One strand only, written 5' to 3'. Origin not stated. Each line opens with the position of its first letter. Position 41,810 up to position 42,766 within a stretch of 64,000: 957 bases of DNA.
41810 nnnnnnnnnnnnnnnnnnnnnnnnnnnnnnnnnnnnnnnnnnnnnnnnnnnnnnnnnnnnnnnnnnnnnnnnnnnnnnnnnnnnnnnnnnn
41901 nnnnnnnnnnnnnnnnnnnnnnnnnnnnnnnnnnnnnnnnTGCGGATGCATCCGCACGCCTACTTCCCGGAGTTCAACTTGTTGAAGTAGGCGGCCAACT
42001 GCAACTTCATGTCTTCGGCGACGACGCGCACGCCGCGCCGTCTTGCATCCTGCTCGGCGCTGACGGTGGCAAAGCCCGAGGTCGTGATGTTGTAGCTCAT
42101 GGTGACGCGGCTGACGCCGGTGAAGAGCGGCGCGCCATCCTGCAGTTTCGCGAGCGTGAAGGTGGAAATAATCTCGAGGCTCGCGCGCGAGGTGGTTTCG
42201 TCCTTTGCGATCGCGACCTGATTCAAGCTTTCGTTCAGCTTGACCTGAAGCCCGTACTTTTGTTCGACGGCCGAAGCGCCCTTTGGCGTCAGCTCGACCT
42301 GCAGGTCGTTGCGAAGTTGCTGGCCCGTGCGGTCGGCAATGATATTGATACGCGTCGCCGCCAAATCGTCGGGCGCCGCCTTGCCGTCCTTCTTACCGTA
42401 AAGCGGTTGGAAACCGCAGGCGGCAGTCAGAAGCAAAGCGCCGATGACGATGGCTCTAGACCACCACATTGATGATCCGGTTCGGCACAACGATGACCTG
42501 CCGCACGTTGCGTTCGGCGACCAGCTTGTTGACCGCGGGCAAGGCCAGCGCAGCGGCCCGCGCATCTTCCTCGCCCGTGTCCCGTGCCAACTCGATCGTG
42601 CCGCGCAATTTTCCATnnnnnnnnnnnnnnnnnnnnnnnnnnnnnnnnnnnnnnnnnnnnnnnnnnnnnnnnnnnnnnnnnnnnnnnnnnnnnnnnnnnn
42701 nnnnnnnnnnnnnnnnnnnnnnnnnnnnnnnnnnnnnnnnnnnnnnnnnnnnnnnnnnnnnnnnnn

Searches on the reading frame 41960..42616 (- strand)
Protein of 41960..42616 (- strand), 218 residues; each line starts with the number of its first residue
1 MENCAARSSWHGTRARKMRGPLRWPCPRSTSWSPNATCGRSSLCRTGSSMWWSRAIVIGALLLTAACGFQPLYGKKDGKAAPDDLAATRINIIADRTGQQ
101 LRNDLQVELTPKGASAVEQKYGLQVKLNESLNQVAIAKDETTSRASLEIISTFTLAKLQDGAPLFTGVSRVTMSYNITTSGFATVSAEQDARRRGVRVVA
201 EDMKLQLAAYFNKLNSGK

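Call 18: search_protein_families(library=pfam, proteins=[window:41960-42616:-], max_evalue=0.01)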
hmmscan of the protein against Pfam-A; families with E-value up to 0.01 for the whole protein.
window:41960-42616:- (218 aa): 1 family
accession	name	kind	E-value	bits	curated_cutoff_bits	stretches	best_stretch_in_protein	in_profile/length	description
PF04390.17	LptE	-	0.0098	17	23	0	89-207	5-118/118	Lipopolysaccharide-assembly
